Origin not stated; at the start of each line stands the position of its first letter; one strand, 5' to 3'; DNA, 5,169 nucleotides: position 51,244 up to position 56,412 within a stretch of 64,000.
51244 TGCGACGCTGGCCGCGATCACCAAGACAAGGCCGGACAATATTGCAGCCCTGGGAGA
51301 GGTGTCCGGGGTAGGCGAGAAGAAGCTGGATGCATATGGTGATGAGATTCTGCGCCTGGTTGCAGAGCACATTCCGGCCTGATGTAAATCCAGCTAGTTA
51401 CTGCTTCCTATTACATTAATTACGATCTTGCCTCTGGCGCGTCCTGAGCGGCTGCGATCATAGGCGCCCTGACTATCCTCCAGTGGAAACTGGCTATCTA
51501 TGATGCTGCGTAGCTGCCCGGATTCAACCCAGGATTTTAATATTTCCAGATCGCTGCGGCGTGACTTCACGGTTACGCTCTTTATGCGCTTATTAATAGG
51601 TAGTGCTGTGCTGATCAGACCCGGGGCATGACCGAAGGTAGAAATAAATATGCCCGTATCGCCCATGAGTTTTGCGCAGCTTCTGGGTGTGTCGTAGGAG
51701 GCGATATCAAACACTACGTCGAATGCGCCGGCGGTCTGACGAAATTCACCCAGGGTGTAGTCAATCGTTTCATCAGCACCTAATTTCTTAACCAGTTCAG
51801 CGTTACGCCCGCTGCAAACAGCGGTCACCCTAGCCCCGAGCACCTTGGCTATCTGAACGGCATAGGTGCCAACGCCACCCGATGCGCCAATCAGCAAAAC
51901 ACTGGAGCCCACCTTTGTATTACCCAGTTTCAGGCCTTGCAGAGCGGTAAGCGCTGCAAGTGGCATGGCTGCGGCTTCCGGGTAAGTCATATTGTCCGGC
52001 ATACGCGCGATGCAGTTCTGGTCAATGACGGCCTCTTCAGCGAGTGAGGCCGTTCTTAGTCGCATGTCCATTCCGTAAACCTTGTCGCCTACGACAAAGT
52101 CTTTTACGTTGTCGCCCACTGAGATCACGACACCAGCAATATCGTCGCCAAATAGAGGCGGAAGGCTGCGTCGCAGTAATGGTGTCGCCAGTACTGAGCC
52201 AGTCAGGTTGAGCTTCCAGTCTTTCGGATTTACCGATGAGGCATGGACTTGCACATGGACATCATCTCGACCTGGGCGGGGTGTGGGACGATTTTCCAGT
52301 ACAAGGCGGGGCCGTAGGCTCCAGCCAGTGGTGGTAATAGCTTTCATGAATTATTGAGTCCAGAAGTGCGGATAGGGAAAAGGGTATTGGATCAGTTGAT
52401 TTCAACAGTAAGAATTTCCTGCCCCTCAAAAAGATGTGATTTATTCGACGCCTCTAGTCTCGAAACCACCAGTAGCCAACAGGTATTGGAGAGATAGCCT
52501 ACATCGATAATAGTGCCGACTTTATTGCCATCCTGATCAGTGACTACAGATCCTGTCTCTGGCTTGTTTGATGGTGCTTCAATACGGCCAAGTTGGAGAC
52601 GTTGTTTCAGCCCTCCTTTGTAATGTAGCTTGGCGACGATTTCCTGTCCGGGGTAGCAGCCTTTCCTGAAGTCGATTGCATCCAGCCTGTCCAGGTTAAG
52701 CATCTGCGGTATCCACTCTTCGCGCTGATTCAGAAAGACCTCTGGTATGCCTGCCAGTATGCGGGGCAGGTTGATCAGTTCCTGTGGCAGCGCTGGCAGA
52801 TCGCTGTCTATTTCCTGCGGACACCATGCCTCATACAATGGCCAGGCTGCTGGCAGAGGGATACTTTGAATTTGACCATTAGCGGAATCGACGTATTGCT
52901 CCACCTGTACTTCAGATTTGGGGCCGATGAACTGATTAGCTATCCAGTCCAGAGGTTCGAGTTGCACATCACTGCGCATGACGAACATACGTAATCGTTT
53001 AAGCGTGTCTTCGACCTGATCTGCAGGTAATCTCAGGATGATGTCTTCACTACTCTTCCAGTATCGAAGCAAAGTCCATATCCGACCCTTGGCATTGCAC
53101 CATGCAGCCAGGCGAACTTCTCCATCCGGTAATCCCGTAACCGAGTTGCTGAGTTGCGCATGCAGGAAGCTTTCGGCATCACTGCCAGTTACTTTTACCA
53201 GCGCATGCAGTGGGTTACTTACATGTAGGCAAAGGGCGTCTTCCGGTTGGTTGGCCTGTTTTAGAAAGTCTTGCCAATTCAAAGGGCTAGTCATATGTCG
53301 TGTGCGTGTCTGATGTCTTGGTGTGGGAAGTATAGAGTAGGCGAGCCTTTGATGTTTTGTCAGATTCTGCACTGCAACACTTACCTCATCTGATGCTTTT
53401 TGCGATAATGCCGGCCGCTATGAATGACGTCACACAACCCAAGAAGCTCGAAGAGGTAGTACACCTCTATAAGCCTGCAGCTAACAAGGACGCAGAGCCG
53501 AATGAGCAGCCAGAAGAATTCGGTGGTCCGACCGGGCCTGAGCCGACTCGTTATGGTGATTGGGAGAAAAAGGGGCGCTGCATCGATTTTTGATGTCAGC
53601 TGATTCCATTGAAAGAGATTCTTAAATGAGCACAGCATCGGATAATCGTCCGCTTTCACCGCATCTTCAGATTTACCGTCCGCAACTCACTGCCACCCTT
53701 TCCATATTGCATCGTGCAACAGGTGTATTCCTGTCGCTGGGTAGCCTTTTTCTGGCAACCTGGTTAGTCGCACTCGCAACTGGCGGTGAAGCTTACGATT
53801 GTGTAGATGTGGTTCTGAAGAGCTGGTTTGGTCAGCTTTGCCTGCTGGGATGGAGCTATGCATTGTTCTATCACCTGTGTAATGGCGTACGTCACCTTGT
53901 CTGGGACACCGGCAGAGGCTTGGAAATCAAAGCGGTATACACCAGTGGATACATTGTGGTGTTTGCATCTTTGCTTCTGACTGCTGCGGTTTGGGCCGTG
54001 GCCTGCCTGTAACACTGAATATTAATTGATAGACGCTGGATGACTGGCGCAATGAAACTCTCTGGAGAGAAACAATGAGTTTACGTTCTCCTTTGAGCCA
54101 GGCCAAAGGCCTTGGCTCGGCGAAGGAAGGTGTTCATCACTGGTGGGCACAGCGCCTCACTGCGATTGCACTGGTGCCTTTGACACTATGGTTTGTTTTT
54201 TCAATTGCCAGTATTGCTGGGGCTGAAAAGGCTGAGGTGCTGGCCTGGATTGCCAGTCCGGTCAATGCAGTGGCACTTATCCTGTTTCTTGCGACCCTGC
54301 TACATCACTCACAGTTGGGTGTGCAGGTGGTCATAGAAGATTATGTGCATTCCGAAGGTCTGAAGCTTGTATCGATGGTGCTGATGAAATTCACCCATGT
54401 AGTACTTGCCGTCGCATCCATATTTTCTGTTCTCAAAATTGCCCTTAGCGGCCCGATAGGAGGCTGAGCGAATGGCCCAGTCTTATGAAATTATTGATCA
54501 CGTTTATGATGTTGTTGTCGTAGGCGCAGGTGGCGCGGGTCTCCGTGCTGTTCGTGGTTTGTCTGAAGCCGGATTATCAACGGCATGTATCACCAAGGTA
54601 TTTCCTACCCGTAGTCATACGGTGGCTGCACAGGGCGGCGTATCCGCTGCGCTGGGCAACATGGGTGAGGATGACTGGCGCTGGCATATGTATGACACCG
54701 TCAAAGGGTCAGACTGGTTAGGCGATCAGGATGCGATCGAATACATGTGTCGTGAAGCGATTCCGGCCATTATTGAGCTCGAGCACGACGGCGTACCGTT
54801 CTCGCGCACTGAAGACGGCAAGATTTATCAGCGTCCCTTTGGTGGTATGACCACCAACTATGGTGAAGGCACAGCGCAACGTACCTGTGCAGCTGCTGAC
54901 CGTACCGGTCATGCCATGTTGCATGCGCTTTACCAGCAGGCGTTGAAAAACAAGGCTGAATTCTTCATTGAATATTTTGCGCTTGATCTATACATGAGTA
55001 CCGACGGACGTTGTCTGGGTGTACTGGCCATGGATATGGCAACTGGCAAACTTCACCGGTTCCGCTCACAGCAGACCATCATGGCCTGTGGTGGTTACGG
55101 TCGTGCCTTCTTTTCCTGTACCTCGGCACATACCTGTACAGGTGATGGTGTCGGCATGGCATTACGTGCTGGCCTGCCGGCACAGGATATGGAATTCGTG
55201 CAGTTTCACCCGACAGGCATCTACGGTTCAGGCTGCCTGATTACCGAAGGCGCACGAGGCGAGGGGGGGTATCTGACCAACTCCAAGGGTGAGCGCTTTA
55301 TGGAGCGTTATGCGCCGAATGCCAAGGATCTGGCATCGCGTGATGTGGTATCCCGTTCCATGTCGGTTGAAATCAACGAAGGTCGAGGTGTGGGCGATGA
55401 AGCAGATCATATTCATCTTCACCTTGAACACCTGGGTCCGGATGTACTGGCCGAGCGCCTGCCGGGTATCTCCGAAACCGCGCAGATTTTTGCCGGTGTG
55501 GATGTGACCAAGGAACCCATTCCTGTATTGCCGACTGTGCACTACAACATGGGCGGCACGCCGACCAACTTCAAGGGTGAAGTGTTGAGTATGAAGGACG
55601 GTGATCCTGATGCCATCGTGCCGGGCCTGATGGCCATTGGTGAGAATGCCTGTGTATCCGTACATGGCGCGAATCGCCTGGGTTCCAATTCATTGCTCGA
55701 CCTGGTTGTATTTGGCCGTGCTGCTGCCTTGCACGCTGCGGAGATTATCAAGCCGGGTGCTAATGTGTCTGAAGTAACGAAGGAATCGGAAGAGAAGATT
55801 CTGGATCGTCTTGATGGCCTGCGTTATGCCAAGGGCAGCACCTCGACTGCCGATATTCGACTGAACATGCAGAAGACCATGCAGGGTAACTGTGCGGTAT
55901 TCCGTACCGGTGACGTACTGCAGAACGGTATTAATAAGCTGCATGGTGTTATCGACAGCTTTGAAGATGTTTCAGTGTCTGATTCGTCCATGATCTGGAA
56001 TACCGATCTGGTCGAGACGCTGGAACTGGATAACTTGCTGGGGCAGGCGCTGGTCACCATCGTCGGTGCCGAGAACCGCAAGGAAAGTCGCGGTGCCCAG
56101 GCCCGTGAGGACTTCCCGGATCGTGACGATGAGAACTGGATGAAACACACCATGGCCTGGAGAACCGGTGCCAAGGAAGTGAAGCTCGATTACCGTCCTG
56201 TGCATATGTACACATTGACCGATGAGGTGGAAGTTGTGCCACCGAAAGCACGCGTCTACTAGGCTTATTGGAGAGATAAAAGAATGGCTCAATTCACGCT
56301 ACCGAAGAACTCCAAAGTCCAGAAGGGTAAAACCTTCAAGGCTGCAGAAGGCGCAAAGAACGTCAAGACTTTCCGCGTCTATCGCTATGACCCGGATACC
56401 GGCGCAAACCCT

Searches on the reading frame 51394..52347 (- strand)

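Call 71: search_protein_families(library=pfam, proteins=[window:51394-52347:-], max_evalue=0.000001)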
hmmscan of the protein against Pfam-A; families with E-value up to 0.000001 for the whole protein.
window:51394-52347:- (317 aa): 3 families
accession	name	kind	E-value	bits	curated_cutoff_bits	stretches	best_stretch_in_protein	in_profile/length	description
PF13602.12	ADH_zinc_N_2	-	4.6e-21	76.6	27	1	189-310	1-134/134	Zinc-binding dehydrogenase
PF00107.32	ADH_zinc_N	-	1.2e-12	48.3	31.8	1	158-234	1-85/129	Zinc-binding dehydrogenase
PF08240.17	ADH_N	-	7.8e-12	45.8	23.5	1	27-92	2-62/104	Alcohol dehydrogenase GroES-like domain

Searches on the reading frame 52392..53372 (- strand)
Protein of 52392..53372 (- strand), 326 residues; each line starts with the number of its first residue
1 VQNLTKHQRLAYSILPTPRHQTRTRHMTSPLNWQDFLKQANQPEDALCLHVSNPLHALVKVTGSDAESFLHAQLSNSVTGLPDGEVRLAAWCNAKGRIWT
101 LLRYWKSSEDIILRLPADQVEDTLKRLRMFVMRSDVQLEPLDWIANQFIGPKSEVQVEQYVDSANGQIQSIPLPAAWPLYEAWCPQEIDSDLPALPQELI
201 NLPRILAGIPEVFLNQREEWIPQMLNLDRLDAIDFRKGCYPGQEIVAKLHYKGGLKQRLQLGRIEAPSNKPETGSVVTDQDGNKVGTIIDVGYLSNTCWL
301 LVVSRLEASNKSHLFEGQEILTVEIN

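Call 71: search_protein_families(library=pfam, proteins=[window:52392-53372:-], max_evalue=0.000001)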
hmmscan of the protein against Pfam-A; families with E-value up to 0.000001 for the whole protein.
window:52392-53372:- (326 aa): 1 family
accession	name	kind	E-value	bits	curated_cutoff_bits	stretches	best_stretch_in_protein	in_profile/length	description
PF01571.26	GCV_T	-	6.4e-07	29.3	25.6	0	59-164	51-159/255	Aminomethyltransferase folate-binding domain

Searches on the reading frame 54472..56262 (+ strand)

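Call 71: search_protein_families(library=pfam, proteins=[window:54472-56262:+], max_evalue=0.000001)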
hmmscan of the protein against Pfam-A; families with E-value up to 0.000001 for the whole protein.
window:54472-56262:+ (596 aa): 2 families
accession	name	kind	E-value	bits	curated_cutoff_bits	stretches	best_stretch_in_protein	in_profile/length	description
PF00890.30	FAD_binding_2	-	2.8e-119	399.4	20.4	1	13-408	1-414/414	FAD binding domain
PF02910.25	Succ_DH_flav_C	-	2.9e-47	160.3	20.8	1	463-596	1-130/130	Fumarate reductase flavoprotein C-term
